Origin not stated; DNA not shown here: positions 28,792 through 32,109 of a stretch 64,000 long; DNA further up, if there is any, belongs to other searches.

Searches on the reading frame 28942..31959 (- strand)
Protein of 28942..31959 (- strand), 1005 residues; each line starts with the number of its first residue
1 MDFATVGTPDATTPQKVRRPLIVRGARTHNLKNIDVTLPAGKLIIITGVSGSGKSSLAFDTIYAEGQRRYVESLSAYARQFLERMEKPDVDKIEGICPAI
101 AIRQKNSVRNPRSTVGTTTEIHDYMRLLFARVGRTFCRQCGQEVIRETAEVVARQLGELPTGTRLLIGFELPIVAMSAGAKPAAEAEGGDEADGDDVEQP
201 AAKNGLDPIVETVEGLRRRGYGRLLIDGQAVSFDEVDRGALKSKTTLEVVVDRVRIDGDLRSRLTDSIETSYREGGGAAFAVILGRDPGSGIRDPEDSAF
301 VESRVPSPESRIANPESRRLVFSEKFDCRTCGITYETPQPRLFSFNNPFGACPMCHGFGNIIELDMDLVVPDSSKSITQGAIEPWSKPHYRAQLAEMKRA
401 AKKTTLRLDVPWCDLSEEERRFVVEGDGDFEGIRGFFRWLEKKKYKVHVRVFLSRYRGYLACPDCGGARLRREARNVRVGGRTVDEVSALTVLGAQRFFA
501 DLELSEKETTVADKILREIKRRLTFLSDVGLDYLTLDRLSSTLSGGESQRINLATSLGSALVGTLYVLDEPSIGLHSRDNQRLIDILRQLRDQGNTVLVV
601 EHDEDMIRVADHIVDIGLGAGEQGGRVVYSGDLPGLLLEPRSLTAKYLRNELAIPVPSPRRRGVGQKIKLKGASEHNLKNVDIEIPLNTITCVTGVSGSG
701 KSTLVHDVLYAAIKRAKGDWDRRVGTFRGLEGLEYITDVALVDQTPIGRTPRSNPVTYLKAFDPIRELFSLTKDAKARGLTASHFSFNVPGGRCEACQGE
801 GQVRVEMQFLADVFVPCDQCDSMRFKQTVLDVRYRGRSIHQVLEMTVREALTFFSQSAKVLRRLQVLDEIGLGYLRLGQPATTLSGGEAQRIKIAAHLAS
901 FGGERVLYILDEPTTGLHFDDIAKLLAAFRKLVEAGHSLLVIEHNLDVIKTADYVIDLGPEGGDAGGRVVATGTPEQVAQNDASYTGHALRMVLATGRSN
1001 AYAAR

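Call 76: search_protein_families(library=pfam, proteins=[window:28942-31959:-], max_evalue=0.00001)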
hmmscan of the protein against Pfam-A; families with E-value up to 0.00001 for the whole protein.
window:28942-31959:- (1005 aa): 8 families
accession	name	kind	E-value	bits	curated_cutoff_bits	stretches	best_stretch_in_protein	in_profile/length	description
PF00005.33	ABC_tran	-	1.7e-22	80.9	25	0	838-915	67-137/137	ABC transporter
PF17755.6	UvrA_DNA-bind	-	1.2e-15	58.2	23.2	1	365-430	1-66/110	UvrA DNA-binding domain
PF17760.6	UvrA_inter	-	2.2e-13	50.5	23.3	1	210-280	34-104/109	UvrA interaction domain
PF02463.25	SMC_N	-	1.9e-12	47.6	40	0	223-616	110-211/220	RecF/RecN/SMC N terminal domain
PF13191.12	AAA_16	-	1.6e-08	35.7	32.6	0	690-723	26-63/167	AAA ATPase domain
PF13304.12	AAA_21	-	2.7e-08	34.7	27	0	495-598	169-294/304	AAA domain, putative AbiEii toxin, Type IV TA system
PF13555.12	AAA_29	-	2.8e-08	33.8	27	0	676-705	10-39/61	P-loop containing region of AAA domain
PF13481.12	AAA_25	-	2.1e-06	27.9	27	0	33-61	25-53/195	AAA domain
